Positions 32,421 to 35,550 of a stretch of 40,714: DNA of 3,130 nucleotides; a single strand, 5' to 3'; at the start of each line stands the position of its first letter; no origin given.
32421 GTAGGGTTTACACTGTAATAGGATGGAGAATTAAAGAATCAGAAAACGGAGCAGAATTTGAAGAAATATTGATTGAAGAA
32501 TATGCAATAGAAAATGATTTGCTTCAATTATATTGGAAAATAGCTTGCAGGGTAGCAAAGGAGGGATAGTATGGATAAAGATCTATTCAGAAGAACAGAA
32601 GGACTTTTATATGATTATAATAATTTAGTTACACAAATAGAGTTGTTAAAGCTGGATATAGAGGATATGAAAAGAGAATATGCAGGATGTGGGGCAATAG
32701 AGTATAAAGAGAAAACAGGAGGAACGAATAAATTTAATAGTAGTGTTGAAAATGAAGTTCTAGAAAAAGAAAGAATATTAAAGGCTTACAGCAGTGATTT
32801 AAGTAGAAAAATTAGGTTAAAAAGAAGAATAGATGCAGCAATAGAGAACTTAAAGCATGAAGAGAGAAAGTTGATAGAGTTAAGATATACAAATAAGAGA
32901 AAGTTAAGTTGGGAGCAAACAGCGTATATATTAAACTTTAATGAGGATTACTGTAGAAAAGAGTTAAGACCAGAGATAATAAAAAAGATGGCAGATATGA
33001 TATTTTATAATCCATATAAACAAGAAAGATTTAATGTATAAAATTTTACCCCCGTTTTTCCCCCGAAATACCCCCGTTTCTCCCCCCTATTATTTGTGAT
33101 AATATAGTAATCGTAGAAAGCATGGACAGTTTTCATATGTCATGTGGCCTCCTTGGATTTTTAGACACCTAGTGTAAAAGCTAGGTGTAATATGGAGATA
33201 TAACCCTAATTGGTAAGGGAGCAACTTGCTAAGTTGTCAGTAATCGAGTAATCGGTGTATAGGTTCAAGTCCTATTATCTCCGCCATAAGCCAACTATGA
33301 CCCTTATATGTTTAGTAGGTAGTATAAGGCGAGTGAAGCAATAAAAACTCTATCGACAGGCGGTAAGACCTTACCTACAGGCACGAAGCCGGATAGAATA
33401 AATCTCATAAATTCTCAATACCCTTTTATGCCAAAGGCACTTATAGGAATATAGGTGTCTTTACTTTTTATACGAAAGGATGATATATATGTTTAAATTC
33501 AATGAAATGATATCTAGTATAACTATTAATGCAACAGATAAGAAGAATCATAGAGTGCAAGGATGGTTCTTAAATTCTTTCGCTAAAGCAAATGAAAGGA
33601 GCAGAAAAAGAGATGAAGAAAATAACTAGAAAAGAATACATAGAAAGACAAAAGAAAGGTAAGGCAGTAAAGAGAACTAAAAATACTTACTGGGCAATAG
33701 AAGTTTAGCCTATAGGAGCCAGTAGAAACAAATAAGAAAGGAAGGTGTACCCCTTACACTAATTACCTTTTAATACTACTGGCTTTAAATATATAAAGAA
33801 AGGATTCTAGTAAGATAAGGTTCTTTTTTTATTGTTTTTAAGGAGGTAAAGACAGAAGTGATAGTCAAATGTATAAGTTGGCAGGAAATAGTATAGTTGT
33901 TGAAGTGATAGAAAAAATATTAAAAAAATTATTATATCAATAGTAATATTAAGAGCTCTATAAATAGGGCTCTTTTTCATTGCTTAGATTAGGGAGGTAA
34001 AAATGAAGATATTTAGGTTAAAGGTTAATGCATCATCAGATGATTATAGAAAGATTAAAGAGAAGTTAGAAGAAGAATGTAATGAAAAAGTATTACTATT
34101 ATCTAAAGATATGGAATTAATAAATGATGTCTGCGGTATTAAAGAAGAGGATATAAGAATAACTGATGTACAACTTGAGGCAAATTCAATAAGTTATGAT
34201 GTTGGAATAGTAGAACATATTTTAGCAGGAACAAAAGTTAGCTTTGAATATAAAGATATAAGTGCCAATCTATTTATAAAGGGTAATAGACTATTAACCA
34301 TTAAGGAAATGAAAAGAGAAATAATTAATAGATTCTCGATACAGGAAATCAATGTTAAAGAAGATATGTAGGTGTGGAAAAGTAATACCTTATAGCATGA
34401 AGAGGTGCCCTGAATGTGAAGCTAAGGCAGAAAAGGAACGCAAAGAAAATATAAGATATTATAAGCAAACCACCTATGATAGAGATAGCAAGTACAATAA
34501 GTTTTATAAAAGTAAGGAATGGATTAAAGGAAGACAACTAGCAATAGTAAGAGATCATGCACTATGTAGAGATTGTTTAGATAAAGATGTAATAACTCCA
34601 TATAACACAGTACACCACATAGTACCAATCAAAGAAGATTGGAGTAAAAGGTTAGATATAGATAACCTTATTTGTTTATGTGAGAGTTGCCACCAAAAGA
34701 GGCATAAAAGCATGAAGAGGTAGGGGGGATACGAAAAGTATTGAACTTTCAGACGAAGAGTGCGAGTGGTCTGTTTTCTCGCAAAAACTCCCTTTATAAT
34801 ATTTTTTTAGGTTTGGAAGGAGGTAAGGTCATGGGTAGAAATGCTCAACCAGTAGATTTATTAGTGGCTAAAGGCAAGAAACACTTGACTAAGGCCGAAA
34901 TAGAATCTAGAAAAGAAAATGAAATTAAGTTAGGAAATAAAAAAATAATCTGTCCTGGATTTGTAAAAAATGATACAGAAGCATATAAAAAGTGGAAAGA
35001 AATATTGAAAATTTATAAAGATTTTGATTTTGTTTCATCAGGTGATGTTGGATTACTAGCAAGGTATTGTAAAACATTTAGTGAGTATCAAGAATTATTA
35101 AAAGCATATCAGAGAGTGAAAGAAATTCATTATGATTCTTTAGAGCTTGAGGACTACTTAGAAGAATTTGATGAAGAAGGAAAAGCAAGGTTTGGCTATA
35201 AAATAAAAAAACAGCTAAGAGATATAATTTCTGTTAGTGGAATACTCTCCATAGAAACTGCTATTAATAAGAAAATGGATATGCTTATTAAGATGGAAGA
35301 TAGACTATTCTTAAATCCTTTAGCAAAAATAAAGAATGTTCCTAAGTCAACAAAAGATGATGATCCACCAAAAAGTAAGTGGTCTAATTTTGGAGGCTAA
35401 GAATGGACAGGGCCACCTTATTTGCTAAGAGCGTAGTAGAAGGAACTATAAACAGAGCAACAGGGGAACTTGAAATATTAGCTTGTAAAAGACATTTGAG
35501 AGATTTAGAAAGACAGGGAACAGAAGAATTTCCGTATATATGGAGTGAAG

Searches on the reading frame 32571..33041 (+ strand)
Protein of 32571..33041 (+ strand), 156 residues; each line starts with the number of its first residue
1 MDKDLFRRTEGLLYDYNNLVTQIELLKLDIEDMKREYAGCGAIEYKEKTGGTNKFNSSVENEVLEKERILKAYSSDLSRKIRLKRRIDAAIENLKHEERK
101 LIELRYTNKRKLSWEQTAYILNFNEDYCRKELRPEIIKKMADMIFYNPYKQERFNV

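Call 12: search_protein_families(library=pfam, proteins=[window:32571-33041:+], max_evalue=0.01)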
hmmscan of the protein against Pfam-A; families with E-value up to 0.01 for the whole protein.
window:32571-33041:+ (156 aa): 1 family
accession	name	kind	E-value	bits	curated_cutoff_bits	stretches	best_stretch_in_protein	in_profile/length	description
PF05263.17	DUF722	-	0.00013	22.6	29.8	1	54-121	44-109/134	Protein of unknown function (DUF722)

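Call 13: search_protein_families(library=ncbifam, proteins=[window:32571-33041:+], max_evalue=0.01)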
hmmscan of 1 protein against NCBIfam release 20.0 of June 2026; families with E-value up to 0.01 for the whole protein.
window:32571-33041:+ (156 aa): 2 families
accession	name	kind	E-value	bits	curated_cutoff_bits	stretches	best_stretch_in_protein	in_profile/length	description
TIGR01636.1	phage_rinA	subfamily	3.2e-07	30.6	31.9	1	6-143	6-131/134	phage transcriptional regulator, RinA family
TIGR02937.1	sigma70-ECF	superfamily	0.0011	18.6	42.9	1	74-133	98-155/165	sigma-70 family RNA polymerase sigma factor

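Call 14: find_related_loci(query=window:32571-33041:+, collection=viral_contigs, flank=3000)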
Query window:32571-33041:+ (156 aa) in viral_contigs; peptide patterns used: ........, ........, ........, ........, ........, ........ (x = any residue, [..] = any of these).
25 stretches matched a pattern; 2 encode a relative of the query (tblastn E <= 1e-3); 2 distinct loci.
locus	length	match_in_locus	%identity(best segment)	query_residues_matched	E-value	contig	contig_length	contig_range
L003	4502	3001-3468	99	1-156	4e-103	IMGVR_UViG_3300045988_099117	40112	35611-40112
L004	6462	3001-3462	45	1-154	2e-38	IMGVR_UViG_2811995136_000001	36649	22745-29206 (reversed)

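Call 15: find_homologous_proteins(query=window:32571-33041:+, max_evalue=0.00001)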
Query window:32571-33041:+ (156 aa): 38 proteins with E <= 0.00001 among 59 candidates.
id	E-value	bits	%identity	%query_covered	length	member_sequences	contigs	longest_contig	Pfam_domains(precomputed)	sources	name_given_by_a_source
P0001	5.1e-94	330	98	100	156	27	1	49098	PF05263.18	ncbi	-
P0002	8.7e-85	300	87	100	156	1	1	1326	PF05263.18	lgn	-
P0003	2.0e-83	296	87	100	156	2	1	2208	PF05263.18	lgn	-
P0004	1.1e-67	245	71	100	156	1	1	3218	PF05263.18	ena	-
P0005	3.0e-65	237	69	100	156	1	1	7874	PF05263.18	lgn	-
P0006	6.9e-60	219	65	100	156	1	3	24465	PF05263.18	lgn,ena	-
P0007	9.7e-60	219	65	100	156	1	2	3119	PF05263.18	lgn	-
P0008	9.7e-60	219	65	100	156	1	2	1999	PF05263.18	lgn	-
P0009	1.3e-59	218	65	100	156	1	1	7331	PF05263.18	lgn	-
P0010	1.9e-59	218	65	100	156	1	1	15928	PF05263.18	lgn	-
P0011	2.1e-59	218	65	100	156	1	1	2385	PF05263.18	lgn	-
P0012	2.3e-59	218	65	100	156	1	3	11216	PF05263.18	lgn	-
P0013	2.3e-59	218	65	100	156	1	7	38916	PF05263.18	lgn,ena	-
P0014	2.7e-59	217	65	100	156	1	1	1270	PF05263.18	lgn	-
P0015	2.8e-59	217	65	100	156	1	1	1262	PF05263.18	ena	-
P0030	9.0e-57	209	61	100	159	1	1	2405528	-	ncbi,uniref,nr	ncbi:RinA family protein [Clostridium baratii]|uniref:RinA family protein n=1 Tax=Clostridium barati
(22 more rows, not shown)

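Call 17: find_related_loci(query=A1, collection=genome_contigs, flank=2500)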
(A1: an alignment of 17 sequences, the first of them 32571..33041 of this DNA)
Query A1 (156 aa) in genome_contigs; peptide patterns used: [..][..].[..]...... (x = any residue, [..] = any of these).
52 stretches matched a pattern; 45 encode a relative of the query (tblastn E <= 1e-3); 45 distinct loci.
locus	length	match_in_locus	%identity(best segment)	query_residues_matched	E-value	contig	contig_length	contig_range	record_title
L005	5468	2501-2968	63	1-156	2e-66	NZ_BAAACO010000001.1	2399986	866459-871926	Clostridium nitritogenes strain JCM 6485 sequence01, whole genome shotgun sequence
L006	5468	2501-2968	62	1-156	4e-66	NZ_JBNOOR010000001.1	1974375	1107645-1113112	Clostridium sardiniense strain B138 NODE_1_length_1974375_cov_204.521571, whole genome shotgun sequence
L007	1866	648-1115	61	1-156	4e-66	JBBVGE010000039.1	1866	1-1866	Clostridium perfringens strain s008 NODE_137_length_1866_cov_134.992_ID_13433, whole genome shotgun sequence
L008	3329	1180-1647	60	1-156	3e-63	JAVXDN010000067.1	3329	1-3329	MAG: Bacilli bacterium isolate CGS5Y3-bin19 NODE_24947_length_3329_cov_16.764203, whole genome shotgun sequence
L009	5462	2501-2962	62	1-154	4e-63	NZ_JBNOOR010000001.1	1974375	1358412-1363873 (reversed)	Clostridium sardiniense strain B138 NODE_1_length_1974375_cov_204.521571, whole genome shotgun sequence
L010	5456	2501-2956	61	1-152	9e-62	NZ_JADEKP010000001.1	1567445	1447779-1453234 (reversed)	Clostridium chrysemydis strain PT Seq1, whole genome shotgun sequence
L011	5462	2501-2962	58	1-154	7e-57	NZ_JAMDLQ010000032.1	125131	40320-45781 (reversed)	Clostridium sp. LY3-2 contig32, whole genome shotgun sequence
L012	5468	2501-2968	49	1-156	1e-46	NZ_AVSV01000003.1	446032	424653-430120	Clostridium sp. Ade.TY contig3, whole genome shotgun sequence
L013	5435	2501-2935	44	2-146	8e-37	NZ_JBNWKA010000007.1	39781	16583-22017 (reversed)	Clostridium sp. B9 plasmid p2, whole genome shotgun sequence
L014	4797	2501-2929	46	1-145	1e-34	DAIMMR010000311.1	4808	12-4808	MAG TPA_asm: Clostridium sp. isolate CTOTU40300 NODE_14515_length_4808_cov_10.342941, whole genome shotgun sequence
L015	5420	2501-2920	45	3-145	3e-34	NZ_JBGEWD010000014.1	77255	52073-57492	Clostridium moutaii strain MT-5 Scaffold14, whole genome shotgun sequence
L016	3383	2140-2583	44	1-145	2e-32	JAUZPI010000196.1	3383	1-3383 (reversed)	MAG: Bacillota bacterium isolate bin61(3d) FBKKOBCF_196, whole genome shotgun sequence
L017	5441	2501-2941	43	1-149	4e-31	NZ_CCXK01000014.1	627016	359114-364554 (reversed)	Clostridium culturomicium isolate human stool, whole genome shotgun sequence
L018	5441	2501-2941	41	1-149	3e-30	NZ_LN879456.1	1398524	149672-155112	Desnuesiella massiliensis strain mt10, whole genome shotgun sequence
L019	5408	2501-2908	41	1-138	1e-29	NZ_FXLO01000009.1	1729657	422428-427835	Clostridium massiliodielmoense strain MT26, whole genome shotgun sequence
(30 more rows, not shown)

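Call 18: find_related_loci(query=A1, collection=viral_contigs, flank=2500)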
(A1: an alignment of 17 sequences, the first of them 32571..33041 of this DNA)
Query A1 (156 aa) in viral_contigs; peptide patterns used: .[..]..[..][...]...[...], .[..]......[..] (x = any residue, [..] = any of these).
247 stretches matched a pattern; 189 encode a relative of the query (tblastn E <= 1e-3); the best 80 are kept; 80 distinct loci.
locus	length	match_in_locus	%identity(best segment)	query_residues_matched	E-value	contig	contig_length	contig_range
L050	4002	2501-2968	99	1-156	1e-101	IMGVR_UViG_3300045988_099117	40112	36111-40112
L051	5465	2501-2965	61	1-154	7e-62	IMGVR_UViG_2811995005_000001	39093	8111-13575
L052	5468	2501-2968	59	1-155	6e-61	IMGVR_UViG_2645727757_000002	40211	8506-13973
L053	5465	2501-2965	57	1-154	3e-53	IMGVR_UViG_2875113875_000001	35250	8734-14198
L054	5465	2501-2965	56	1-154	3e-52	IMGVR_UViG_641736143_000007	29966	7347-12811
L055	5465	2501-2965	56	1-154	3e-52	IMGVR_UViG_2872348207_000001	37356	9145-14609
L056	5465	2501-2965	55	1-154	8e-52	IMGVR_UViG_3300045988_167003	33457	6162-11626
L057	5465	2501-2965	55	1-154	1e-51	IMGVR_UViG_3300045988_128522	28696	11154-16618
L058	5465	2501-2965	55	1-154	2e-51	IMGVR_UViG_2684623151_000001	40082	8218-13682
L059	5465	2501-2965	55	1-154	3e-51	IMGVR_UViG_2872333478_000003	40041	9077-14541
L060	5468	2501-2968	49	1-156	2e-46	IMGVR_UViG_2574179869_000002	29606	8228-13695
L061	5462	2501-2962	44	1-154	2e-37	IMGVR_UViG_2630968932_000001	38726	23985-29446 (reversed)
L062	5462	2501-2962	45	1-154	8e-37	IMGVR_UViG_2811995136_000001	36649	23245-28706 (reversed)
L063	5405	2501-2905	46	12-146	4e-35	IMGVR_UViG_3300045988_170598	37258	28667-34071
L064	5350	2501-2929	46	1-145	2e-34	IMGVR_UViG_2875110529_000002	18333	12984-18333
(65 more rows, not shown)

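Call 30: find_encoding_contigs(protein=P0005, flank=2500, max_places=2)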
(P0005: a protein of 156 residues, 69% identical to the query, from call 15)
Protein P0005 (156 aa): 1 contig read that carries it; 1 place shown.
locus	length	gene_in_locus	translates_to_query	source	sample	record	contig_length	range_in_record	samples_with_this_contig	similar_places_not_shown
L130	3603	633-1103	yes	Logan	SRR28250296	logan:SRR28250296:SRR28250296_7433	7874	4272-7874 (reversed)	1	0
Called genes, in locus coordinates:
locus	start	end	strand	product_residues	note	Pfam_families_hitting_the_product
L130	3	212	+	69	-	?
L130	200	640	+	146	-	-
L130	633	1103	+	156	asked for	PF05263:DUF722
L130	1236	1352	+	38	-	-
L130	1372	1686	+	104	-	-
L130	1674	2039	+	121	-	PF01844:HNH (weak)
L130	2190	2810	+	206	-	PF05119:Terminase_4 (weak)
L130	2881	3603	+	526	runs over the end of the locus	PF03354:TerL_ATPase, PF20441:TerL_nuclease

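Call 31: find_encoding_contigs(protein=P0004, flank=2500, max_places=2)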
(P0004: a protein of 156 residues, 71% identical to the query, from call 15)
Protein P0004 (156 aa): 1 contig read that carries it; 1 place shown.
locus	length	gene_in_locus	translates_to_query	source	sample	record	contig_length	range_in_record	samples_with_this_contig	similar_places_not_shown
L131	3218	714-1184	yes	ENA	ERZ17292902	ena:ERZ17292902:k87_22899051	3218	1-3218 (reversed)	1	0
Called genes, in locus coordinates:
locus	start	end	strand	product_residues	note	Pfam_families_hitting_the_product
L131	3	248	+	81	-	?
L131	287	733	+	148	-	-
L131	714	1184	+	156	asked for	PF05263:DUF722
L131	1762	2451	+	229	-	PF09669:Phage_pRha (weak)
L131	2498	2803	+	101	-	PF01844:HNH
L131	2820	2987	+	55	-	-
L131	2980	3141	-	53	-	PF12651:RHH_3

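Call 32: find_encoding_contigs(protein=P0003, flank=2500, max_places=2)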
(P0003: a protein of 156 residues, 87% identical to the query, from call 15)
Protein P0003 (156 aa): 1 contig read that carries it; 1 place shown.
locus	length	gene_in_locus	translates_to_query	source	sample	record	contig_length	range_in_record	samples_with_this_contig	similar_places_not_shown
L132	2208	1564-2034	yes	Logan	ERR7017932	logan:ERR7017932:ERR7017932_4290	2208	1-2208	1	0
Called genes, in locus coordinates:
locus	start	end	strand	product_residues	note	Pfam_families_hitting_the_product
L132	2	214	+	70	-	?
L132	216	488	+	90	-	-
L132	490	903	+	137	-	-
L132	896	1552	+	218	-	PF00149:Metallophos, PF06874:FBPase_2 (weak)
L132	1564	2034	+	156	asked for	PF05263:DUF722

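Call 44: predict_structure(alignment_id=A2)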
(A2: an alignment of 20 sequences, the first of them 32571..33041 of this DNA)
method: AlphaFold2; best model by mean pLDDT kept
length: 156 residues; sequences in the alignment: 20
mean_pLDDT: 84.6   pTM: 0.72
mean pLDDT of the five models: 84.6, 84.1, 83.7, 83.5, 83.2
residues with pLDDT >= 90: 98; 70-90: 28; 50-70: 23; < 50: 7
segments of 3 or more residues with pLDDT < 50: 41-47
pLDDT, mean of each block of 10 residues (from residue 1): 90 95 96 77 48 61 84 94 94 95 92 94 95 94 75 58
secondary structure, 60 per line:
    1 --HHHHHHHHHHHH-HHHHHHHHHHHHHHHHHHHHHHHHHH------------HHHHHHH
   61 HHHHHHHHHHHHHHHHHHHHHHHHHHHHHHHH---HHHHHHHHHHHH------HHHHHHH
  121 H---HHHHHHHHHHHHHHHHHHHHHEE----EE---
elements in order: H3-14 H16-41 H54-92 H96-107 H114-121 H125-145

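Call 46: search_solved_structures(query=A2, max_evalue=1)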
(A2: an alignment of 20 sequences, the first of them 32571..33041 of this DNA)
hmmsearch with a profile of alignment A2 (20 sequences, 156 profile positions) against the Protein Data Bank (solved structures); distinct sequences matched with E-value up to 1: 14.
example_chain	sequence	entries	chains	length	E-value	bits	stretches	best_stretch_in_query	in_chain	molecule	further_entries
4d8o_A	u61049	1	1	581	0.099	15.5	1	59-129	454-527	Ankyrin-2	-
3zkw_B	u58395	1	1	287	0.2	14.5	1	53-109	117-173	ENTEROCHELIN UPTAKE PERIPLASMIC BINDING PROTEIN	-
5mbq_A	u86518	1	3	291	0.2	14.5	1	53-109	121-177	Enterochelin uptake periplasmic binding protein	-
3zkw_A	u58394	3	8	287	0.2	14.5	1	53-109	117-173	ENTEROCHELIN UPTAKE PERIPLASMIC BINDING PROTEIN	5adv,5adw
5a1j_A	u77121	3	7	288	0.2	14.5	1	53-109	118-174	ENTEROCHELIN UPTAKE PERIPLASMIC BINDING PROTEIN | Enterochelin ABC transporter substrate-binding protein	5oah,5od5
5a5d_A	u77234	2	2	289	0.21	14.5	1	53-109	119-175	ENTEROCHELIN UPTAKE PERIPLASMIC BINDING PROTEIN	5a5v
5mbu_B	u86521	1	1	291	0.21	14.5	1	53-109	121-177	Enterochelin uptake periplasmic binding protein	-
5mbu_A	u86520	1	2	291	0.21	14.5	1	53-109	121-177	Enterochelin uptake periplasmic binding protein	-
5ad1_A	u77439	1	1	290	0.21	14.5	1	53-109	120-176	ENTEROCHELIN UPTAKE PERIPLASMIC BINDING PROTEIN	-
5lwh_A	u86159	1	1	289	0.21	14.5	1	53-109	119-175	Enterochelin ABC transporter substrate-binding protein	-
5lwq_A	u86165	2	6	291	0.21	14.4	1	53-109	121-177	Enterochelin uptake periplasmic binding protein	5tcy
2chu_A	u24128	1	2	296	0.22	14.4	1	53-109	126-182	ENTEROCHELIN UPTAKE PERIPLASMIC BINDING PROTEIN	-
5mbt_A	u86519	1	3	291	0.22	14.4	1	53-109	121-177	Enterochelin uptake periplasmic binding protein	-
1l0o_C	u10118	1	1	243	0.33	13.8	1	84-140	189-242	sigma factor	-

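Call 47: fold_search(model_id=the predicted structure, library=pdb)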
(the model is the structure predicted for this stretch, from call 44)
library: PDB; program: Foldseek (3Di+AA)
matches with E <= 10: 243; with E <= 0.001: 0
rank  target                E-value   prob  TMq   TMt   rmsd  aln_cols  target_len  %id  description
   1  1or7_A                2.0e-01  0.82  0.36  0.32  17.0       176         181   16  Crystal Structure of Escherichia coli sigmaE with the Cytoplasmic Domain of its Anti-sigma RseA (released 2003-04-15)
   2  1rp3_E                2.1e-01  0.91  0.33  0.23  13.6       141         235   15  Cocrystal structure of the flagellar sigma/anti-sigma complex, Sigma-28/FlgM (released 2004-04-06)
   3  6dxo_A                2.5e-01  0.72  0.32  0.36  14.8       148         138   17  1.8 A structure of RsbN-BldN complex. (released 2018-07-11)
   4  6onu_D                4.0e-01  0.99  0.33  0.70   1.8        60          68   13  Complex structure of WhiB1 and region 4 of SigA in P21 space group. (released 2019-11-27)
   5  6koq_F                4.2e-01  0.38  0.31  0.32  27.6       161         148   16  Mycobacterium tuberculosis initial transcription complex comprising sigma H and 5'-OH RNA of 10 nt (released 2020-03-11)
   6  6onu_H                4.5e-01  0.99  0.32  0.69   1.7        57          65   10  Complex structure of WhiB1 and region 4 of SigA in P21 space group. (released 2019-11-27)
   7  1or7_B                5.0e-01  0.57  0.36  0.34  16.8       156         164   18  Crystal Structure of Escherichia coli sigmaE with the Cytoplasmic Domain of its Anti-sigma RseA (released 2003-04-15)
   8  2h27_D                5.3e-01  0.95  0.31  0.64   3.4        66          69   27  Crystal Structure of Escherichia coli SigmaE Region 4 Bound to its-35 Element DNA (released 2006-08-22)
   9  6jbq_F                5.6e-01  0.57  0.37  0.31  27.9       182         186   16  CryoEM structure of Escherichia coli sigmaE transcription initiation complex containing 5nt of RNA (released 2019-05-29)
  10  2h27_A                6.5e-01  0.96  0.31  0.62   2.9        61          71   26  Crystal Structure of Escherichia coli SigmaE Region 4 Bound to its-35 Element DNA (released 2006-08-22)
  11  6onu_B                7.3e-01  0.98  0.33  0.69   1.7        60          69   13  Complex structure of WhiB1 and region 4 of SigA in P21 space group. (released 2019-11-27)
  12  6ono_D                7.3e-01  0.98  0.33  0.68   1.8        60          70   12  Complex structure of WhiB1 and region 4 of SigA in C2221 space group (released 2019-11-27)
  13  3hug_G                7.3e-01  0.93  0.36  0.68   2.7        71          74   20  Crystal structure of Mycobacterium tuberculosis anti-sigma factor RslA in complex with -35 promoter binding domain of  (released 2010-03-02)
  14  9lwq_B                7.7e-01  0.15  0.22  0.15  15.1       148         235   14  Cryo-EM structure of PI3Kalpha in complex with compound UCL-TRO-1938 (released 2025-10-01)
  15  6kop_F                8.1e-01  0.30  0.31  0.30  26.8       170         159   16  Mycobacterium tuberculosis initial transcription complex comprising sigma H and 5'-OH RNA of 9 nt (released 2020-03-11)
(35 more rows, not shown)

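Call 55: search_protein_families(library=phrogs, proteins=[window:32571-33041:+], max_evalue=0.001)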
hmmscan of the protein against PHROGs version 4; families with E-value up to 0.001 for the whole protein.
window:32571-33041:+ (156 aa): 2 families
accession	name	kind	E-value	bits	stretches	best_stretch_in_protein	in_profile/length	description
phrog_36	-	transcription regulation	7e-29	102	1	1-152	48-195/220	transcriptional regulator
phrog_248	-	transcription regulation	1.2e-05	26.5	1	47-146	54-139/161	transcriptional activator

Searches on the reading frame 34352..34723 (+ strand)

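Call 12: search_protein_families(library=pfam, proteins=[window:34352-34723:+], max_evalue=0.01)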
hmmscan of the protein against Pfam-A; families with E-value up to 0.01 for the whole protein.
window:34352-34723:+ (123 aa): 2 families
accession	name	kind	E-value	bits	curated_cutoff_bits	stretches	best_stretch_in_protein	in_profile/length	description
PF01844.29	HNH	-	9.1e-14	51.8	21.4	1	72-119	1-46/47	HNH endonuclease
PF13391.12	HNH_2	-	0.00077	19.7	21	1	84-115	11-56/66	HNH endonuclease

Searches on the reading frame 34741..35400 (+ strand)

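Call 12: search_protein_families(library=pfam, proteins=[window:34741-35400:+], max_evalue=0.01)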
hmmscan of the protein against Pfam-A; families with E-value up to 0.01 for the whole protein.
window:34741-35400:+ (219 aa): 1 family
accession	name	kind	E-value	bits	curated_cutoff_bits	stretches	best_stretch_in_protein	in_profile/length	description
PF05119.17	Terminase_4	-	3e-05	24.8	24.7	1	81-125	1-45/98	Phage terminase, small subunit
